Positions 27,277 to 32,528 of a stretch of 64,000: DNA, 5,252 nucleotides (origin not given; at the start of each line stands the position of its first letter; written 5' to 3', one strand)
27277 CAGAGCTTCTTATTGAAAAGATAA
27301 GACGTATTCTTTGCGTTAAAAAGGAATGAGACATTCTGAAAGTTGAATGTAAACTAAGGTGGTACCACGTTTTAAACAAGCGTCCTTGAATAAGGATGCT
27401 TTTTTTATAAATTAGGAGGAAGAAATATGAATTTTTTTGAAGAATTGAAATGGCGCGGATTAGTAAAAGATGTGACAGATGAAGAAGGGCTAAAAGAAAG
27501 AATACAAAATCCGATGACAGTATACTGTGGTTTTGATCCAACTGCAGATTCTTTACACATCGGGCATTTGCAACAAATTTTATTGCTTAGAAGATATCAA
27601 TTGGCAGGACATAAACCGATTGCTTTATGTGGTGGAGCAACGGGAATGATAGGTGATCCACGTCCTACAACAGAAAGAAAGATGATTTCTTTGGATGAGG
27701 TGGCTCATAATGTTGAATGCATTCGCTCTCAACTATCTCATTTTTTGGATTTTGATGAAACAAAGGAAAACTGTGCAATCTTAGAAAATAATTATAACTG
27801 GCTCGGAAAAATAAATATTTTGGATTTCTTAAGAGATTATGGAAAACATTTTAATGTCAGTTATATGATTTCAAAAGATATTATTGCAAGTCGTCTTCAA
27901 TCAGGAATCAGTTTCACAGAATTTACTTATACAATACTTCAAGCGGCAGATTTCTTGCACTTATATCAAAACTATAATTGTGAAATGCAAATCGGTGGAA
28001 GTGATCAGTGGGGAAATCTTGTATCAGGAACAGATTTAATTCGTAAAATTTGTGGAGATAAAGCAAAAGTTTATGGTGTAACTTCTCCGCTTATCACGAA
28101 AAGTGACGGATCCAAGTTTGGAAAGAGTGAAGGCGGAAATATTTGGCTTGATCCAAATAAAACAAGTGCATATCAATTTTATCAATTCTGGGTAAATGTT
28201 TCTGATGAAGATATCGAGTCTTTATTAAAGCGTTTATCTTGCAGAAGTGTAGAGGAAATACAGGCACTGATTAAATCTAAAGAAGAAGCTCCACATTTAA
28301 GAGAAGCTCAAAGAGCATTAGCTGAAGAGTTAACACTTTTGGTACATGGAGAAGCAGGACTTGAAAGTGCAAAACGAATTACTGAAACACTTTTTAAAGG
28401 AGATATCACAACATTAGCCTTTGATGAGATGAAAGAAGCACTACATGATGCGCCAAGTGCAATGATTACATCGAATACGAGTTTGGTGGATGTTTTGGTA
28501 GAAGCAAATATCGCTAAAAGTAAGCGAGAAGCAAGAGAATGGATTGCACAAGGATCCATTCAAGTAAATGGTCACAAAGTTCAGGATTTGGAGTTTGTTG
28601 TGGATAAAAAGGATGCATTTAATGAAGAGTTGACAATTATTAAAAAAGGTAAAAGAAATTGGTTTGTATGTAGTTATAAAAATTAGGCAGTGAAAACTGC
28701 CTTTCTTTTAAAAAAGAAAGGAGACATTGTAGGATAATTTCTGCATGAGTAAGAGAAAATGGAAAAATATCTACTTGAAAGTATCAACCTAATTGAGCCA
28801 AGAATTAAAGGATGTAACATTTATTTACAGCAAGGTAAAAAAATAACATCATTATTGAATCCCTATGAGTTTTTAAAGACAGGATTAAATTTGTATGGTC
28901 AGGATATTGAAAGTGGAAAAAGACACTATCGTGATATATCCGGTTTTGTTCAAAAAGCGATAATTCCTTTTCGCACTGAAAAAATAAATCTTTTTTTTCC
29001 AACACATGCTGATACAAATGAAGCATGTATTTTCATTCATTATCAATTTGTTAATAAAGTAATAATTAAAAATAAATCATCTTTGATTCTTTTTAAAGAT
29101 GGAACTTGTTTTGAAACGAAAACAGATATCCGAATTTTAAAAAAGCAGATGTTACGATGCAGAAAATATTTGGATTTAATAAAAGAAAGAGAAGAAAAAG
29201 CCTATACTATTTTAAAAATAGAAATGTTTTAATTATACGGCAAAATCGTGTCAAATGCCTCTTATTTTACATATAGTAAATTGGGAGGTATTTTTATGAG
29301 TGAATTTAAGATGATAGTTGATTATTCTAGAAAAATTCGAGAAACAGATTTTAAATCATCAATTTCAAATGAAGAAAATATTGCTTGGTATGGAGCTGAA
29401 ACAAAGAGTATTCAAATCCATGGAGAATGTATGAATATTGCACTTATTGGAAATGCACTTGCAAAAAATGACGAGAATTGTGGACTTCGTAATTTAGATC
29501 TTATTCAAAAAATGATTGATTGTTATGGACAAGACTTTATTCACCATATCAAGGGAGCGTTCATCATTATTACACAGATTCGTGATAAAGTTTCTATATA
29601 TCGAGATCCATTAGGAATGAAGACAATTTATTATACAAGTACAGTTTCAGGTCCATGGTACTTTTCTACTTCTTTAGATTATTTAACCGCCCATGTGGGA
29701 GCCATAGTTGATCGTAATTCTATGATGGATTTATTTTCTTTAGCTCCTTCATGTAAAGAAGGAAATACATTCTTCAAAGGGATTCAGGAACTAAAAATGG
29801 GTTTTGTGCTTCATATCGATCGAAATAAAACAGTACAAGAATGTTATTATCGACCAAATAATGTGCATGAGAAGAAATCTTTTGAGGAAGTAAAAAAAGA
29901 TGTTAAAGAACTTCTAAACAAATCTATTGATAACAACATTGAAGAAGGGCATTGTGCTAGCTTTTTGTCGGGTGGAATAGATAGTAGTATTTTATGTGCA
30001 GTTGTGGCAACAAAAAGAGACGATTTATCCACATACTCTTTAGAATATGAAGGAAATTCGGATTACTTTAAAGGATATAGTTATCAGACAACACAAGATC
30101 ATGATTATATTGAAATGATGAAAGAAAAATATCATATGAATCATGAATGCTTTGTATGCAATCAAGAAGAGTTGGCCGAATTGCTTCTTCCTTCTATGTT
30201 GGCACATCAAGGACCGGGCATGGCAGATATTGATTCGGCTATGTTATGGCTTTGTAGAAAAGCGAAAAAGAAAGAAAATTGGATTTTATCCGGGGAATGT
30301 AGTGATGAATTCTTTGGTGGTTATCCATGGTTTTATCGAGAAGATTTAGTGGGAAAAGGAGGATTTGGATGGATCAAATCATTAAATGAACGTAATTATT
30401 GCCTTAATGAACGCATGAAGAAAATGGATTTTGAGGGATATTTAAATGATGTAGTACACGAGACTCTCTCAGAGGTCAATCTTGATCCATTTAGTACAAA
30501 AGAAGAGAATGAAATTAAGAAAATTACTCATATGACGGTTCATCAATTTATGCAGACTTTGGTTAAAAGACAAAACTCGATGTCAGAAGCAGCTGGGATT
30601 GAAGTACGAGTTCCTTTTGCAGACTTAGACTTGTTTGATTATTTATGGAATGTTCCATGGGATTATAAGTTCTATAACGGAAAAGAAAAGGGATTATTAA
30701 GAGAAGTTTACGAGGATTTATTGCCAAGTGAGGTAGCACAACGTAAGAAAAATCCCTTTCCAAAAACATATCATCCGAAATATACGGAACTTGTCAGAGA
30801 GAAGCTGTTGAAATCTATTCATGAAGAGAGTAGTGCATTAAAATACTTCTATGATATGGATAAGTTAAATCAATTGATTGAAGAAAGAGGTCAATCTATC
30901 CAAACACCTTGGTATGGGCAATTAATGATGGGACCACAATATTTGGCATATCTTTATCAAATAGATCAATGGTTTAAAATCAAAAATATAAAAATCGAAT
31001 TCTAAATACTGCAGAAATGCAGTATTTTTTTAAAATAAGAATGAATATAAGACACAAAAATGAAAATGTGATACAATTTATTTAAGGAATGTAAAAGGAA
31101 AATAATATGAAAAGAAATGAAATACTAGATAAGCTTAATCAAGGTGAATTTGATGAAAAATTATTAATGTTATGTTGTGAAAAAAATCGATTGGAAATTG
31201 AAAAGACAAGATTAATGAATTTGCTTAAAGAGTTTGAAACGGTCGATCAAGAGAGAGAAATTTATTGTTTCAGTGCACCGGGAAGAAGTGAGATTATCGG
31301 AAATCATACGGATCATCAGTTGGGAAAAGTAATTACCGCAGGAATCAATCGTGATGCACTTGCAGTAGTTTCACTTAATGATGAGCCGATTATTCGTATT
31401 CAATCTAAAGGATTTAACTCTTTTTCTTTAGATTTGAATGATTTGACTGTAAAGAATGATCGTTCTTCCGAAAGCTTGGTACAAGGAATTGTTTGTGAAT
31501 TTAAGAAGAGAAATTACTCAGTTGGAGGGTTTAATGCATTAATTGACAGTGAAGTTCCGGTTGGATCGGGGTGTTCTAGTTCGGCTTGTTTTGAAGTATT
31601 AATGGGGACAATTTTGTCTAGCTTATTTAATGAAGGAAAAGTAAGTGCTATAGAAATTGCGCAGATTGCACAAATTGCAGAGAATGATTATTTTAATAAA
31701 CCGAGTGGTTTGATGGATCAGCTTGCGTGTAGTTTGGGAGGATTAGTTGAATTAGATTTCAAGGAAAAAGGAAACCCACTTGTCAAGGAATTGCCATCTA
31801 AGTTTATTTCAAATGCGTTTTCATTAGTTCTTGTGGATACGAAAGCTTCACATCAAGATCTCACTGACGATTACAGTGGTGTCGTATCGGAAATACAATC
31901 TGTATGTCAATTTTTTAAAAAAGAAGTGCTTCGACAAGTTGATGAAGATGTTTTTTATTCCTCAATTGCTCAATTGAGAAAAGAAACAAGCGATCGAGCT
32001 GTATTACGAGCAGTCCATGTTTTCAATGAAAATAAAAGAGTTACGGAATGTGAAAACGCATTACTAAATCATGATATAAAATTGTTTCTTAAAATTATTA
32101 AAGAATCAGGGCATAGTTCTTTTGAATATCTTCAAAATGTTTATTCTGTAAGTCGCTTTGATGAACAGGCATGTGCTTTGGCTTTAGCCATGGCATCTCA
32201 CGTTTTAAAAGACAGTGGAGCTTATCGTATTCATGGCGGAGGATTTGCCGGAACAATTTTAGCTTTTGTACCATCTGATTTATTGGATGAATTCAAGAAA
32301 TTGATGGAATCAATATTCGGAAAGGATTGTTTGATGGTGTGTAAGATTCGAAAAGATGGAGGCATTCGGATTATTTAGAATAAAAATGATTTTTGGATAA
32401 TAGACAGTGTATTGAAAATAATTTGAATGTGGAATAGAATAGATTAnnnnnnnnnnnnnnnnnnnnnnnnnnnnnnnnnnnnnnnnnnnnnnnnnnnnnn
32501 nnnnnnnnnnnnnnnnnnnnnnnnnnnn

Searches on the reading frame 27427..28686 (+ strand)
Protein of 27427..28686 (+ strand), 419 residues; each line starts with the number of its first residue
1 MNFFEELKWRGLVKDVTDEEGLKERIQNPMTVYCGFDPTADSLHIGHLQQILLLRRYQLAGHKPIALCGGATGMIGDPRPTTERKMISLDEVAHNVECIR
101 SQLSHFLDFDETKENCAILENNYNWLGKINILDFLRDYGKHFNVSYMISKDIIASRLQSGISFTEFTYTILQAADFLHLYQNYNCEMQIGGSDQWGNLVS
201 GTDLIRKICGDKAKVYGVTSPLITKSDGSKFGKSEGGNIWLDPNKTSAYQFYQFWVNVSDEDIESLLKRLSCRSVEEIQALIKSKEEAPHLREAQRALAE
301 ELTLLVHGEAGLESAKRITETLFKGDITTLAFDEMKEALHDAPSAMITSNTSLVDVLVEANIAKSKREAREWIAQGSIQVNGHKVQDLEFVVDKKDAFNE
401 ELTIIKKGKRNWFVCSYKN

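Call 71: search_protein_families(library=pfam, proteins=[window:27427-28686:+], max_evalue=1e-8)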
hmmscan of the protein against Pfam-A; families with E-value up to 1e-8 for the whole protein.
window:27427-28686:+ (419 aa): 3 families
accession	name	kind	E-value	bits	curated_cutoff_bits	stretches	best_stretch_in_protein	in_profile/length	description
PF00579.31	tRNA-synt_1b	-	6.9e-78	262.4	21.1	1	27-324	3-292/292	tRNA synthetases class I (W and Y)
PF22421.1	SYY_C-terminal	-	8.2e-25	86.9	27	1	334-414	1-82/83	Tyrosine--tRNA ligase SYY-like C-terminal domain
PF01479.30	S4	-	3.2e-11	43.2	22.8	1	353-396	3-46/48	S4 domain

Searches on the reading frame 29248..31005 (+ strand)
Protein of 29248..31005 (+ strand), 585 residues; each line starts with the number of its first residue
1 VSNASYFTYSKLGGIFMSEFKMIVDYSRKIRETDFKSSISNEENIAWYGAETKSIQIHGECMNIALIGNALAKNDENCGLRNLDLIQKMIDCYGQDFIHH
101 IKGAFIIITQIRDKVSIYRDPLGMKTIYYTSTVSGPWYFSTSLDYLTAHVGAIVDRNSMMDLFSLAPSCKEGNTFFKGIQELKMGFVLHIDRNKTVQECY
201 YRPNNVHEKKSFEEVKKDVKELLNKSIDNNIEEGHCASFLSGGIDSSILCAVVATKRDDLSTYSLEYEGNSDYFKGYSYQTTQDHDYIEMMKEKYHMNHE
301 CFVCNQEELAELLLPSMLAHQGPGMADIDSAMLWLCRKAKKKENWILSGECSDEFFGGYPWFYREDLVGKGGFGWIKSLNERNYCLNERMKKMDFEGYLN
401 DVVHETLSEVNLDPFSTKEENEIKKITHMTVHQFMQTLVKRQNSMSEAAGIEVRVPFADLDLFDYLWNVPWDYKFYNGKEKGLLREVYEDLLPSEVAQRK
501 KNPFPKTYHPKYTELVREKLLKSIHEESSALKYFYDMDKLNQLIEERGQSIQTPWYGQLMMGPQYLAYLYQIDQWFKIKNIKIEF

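Call 71: search_protein_families(library=pfam, proteins=[window:29248-31005:+], max_evalue=1e-8)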
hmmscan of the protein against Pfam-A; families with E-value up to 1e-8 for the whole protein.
window:29248-31005:+ (585 aa): 1 family
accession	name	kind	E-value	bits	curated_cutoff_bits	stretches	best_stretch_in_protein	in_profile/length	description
PF00733.27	Asn_synthase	-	2.2e-64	218.8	21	1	219-552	2-334/354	Asparagine synthase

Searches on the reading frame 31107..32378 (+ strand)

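Call 71: search_protein_families(library=pfam, proteins=[window:31107-32378:+], max_evalue=1e-8)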
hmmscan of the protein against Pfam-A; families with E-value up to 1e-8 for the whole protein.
window:31107-32378:+ (423 aa): 2 families
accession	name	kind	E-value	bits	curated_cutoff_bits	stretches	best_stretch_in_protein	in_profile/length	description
PF00288.32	GHMP_kinases_N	-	1.8e-16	60.6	22.3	1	124-212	2-87/87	GHMP kinases N terminal domain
PF10509.15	GalKase_gal_bdg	-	8.7e-14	51.3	23.1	1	44-89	4-48/49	Galactokinase galactose-binding signature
